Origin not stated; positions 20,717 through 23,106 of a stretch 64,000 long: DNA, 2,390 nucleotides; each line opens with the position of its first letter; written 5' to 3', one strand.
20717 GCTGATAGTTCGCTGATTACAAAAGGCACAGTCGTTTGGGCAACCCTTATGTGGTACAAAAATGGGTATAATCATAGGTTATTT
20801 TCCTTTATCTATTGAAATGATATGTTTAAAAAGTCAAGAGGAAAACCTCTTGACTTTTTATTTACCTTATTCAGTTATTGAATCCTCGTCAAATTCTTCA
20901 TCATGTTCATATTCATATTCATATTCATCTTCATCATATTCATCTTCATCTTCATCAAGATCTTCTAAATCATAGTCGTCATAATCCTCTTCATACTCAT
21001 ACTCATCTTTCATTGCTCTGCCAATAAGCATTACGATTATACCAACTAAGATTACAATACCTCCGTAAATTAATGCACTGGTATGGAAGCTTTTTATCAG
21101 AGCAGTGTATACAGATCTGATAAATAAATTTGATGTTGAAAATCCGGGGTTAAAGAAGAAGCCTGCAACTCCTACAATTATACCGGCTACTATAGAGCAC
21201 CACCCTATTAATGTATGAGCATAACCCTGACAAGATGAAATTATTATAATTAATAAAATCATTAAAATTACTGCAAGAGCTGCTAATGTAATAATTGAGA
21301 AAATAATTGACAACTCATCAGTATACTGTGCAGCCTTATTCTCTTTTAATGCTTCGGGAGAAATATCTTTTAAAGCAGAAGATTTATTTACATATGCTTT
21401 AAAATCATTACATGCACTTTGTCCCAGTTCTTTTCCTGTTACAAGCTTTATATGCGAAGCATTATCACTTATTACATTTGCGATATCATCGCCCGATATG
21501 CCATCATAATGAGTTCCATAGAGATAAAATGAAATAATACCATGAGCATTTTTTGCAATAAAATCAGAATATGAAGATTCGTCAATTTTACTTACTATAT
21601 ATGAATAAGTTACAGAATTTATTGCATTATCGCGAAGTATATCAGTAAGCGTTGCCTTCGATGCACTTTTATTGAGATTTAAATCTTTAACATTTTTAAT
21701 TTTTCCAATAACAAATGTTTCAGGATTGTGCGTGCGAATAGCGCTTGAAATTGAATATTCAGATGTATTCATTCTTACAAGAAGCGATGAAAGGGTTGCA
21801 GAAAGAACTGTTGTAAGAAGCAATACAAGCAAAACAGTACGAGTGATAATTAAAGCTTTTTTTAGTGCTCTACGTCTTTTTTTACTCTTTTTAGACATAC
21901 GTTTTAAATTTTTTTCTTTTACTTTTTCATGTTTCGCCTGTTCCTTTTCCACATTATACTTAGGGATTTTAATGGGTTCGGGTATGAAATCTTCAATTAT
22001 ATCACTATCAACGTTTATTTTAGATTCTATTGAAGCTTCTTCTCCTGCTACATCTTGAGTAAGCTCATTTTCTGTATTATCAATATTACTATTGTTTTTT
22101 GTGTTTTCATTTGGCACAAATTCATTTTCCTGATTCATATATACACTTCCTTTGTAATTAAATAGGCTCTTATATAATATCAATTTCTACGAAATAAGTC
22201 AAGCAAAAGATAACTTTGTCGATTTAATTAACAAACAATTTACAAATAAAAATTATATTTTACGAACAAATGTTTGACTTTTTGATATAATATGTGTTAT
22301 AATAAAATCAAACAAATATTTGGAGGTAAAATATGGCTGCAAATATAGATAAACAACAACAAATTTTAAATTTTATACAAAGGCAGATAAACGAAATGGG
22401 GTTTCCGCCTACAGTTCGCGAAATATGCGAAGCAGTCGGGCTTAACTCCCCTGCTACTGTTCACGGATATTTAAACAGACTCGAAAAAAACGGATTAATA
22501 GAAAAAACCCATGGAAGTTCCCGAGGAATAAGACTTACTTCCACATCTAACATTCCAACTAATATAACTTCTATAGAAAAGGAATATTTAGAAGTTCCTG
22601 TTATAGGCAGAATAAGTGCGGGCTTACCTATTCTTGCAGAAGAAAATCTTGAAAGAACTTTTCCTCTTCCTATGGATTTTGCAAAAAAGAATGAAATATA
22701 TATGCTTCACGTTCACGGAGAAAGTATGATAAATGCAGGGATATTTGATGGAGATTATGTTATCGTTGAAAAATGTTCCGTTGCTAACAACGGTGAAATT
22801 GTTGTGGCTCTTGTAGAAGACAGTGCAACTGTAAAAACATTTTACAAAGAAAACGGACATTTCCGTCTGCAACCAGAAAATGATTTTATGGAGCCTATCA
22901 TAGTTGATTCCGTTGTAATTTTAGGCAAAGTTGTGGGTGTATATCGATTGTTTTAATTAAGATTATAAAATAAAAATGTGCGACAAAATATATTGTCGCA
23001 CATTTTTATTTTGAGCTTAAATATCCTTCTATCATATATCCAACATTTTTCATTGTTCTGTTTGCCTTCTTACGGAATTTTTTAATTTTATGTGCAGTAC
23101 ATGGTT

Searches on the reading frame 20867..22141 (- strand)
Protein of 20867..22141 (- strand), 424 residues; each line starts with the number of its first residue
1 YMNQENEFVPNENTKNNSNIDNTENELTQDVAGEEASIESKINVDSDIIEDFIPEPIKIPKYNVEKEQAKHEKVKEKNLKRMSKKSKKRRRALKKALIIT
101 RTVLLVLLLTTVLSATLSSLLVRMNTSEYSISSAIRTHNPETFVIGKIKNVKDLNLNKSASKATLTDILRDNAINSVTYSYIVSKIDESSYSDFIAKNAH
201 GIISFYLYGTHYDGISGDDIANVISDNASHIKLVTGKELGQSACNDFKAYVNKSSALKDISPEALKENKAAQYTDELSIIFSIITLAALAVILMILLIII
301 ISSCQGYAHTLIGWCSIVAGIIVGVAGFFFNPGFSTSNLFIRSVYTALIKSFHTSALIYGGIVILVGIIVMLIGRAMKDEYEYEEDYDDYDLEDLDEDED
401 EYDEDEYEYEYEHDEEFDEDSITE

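Call 9: search_protein_families(library=ncbifam, proteins=[window:20867-22141:-], max_evalue=0.1)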
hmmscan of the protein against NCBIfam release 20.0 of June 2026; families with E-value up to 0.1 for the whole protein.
window:20867-22141:- (424 aa): 2 families
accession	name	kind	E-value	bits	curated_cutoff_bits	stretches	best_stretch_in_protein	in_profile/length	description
NF050100.1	SepX_GlpR_3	exception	0.0079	16.1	150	0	65-112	66-116/209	divisome protein SepX/GlpR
TIGR03503.1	TIGR03503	hypoth_equivalog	0.033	13.1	305.6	0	53-112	307-366/374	TIGR03503 family protein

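Call 44: find_homologous_proteins(query=window:20867-22141:-)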
Query window:20867-22141:- (424 aa): 43 proteins with E <= 0.001 among 8000 candidates.
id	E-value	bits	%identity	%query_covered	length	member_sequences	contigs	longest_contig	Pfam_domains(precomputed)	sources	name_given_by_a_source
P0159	4.0e-267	903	100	100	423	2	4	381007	-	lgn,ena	-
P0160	2.1e-218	743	86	89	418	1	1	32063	-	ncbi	-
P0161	2.8e-196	670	80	89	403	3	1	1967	-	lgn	-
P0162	1.6e-194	664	79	89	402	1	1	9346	-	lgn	-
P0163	4.9e-193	660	78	89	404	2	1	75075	-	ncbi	-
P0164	3.0e-147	509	62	85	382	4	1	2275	-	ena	-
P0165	1.5e-117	411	52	89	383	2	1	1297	-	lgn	-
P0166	2.7e-116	407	49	82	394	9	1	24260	-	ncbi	-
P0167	4.7e-116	406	51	84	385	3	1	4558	-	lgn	-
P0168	4.8e-116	406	53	87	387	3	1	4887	-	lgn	-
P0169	2.4e-114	401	49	92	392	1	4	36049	-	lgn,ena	-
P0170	3.5e-114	400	51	87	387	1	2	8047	-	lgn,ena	-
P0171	7.2e-114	399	51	84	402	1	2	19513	-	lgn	-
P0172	1.0e-113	399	49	91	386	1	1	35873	-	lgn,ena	-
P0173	1.1e-112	395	50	83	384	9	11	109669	-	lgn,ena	-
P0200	8.8e-87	310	41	85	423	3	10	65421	-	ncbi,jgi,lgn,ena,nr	ncbi:MAG: hypothetical protein E7406_02620 [Ruminococcaceae bacterium]|nr:hypothetical protein [Osci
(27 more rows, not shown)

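Call 45: search_protein_families(library=pfam, proteins=[window:20867-22141:-], max_evalue=0.01)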
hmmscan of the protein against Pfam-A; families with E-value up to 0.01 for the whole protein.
window:20867-22141:- (424 aa): 1 family
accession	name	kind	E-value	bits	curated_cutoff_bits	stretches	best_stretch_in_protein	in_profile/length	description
PF06553.17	BNIP3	-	0.0065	16.6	26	0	16-118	73-166/184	BNIP3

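Call 46: find_encoding_contigs(protein=P0200, flank=4000, max_places=2)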
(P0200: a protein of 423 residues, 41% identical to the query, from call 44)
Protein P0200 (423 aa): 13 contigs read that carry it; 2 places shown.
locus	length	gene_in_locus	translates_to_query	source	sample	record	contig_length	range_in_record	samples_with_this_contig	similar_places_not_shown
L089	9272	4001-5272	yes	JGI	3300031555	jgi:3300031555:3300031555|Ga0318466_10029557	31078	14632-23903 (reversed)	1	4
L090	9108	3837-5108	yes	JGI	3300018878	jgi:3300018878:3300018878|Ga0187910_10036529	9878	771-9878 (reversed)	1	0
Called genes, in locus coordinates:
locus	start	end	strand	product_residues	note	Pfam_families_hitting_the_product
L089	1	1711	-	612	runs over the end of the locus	PF00009:GTP_EFTU, PF01926:MMR_HSR1 (weak), PF22042:EF-G_D2, PF03144:GTP_EFTU_D2, PF00679:EFG_C, PF21018:BipA_C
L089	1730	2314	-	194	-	PF01966:HD (weak)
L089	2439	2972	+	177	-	PF01569:PAP2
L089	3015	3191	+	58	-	-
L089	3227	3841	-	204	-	PF01726:LexA_DNA_bind, PF00717:Peptidase_S24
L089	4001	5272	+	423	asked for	-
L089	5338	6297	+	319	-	PF04055:Radical_SAM, PF16199:Radical_SAM_C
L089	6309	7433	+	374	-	PF00149:Metallophos, PF12850:Metallophos_2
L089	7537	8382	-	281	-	PF01476:LysM, PF23457:LysM2_NFP (faint), PF23462:LysM3_NFP (faint), PF23472:LysM2_CERK1_LYK3_4_5 (faint), PF23473:LysM3_LYK4_5 (faint), PF23577:LysM_RLK (faint), PF01476:LysM, PF03734:YkuD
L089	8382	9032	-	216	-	PF23472:LysM2_CERK1_LYK3_4_5 (faint), PF23473:LysM3_LYK4_5 (faint), PF01476:LysM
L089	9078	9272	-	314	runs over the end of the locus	PF02492:cobW (weak), PF21537:DUF1980_C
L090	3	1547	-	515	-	?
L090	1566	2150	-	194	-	PF01966:HD (weak)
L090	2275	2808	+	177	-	PF01569:PAP2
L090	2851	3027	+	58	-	-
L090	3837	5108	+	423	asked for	-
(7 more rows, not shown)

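Call 47: find_encoding_contigs(protein=P0173, flank=4000, max_places=2)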
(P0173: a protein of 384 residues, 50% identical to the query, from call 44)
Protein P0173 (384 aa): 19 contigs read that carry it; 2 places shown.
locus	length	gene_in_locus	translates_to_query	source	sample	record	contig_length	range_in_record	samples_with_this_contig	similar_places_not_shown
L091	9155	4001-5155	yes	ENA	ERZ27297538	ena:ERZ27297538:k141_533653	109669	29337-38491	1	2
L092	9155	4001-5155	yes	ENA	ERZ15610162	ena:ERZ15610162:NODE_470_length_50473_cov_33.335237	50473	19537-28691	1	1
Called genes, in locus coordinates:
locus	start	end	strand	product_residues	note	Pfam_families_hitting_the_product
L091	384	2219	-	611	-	PF00009:GTP_EFTU, PF01926:MMR_HSR1 (weak), PF22042:EF-G_D2, PF03144:GTP_EFTU_D2, PF00679:EFG_C, PF21018:BipA_C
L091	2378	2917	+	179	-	PF01569:PAP2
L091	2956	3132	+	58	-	-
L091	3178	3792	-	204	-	PF01726:LexA_DNA_bind, PF00717:Peptidase_S24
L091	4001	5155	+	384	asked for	-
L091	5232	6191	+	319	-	PF04055:Radical_SAM, PF16199:Radical_SAM_C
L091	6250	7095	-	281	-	PF01476:LysM, PF23446:LysM1_NFP_LYK (faint), PF23457:LysM2_NFP (faint), PF23462:LysM3_NFP (faint), PF23472:LysM2_CERK1_LYK3_4_5 (faint), PF23473:LysM3_LYK4_5 (faint), PF01476:LysM, PF03734:YkuD, +1 more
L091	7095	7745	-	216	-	PF23473:LysM3_LYK4_5 (faint), PF01476:LysM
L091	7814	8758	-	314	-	PF02492:cobW (weak), PF21537:DUF1980_C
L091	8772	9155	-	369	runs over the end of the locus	PF02492:cobW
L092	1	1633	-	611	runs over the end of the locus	PF00009:GTP_EFTU, PF01926:MMR_HSR1 (weak), PF22042:EF-G_D2, PF03144:GTP_EFTU_D2, PF00679:EFG_C, PF21018:BipA_C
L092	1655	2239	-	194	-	PF01966:HD (faint)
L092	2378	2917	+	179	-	PF01569:PAP2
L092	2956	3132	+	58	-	-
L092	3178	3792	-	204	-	PF01726:LexA_DNA_bind, PF00717:Peptidase_S24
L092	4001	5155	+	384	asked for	-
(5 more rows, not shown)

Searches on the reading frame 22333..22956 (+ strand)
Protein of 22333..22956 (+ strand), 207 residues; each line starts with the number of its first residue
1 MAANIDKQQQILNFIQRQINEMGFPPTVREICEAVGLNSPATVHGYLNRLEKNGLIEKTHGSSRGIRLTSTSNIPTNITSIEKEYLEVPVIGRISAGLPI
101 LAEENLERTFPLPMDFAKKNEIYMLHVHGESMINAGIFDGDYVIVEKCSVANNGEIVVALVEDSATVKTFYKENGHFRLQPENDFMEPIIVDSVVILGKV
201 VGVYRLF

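Call 9: search_protein_families(library=ncbifam, proteins=[window:22333-22956:+], max_evalue=0.1)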
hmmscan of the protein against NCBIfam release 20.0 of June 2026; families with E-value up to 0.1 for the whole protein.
window:22333-22956:+ (207 aa): 8 families
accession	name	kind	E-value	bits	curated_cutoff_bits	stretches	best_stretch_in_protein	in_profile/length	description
TIGR00498.1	lexA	equivalog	3.7e-65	219.3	110.95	1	6-205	6-200/203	transcriptional repressor LexA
NF007621.2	PRK10276.1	subfamily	5.3e-19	68.3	110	1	95-201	1-111/115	translesion error-prone DNA polymerase V autoproteolytic subunit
TIGR00331.1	hrcA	equivalog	5e-05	23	197.2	1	6-63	2-60/338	heat-inducible transcriptional repressor HrcA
NF051876.1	transXXX_HumD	equivalog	0.0085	16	120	1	99-173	4-78/129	HumD family translesion DNA polymerase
NF041397.1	TranRegGlpR_Halo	equivalog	0.033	13.8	300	1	27-62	21-55/253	HTH-type transcriptional regulator GlpR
NF003033.0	PRK03911.1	equivalog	0.066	12.8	248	0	4-66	3-66/264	HrcA family transcriptional regulator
NF053610.1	Sso10a_fam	subfamily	0.089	12.8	60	0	41-62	32-50/64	Sso10a family chromatin protein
TIGR01884.1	cas_HTH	subfamily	0.091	12.1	60.2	0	28-65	159-195/202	CRISPR-associated CARF protein Csa3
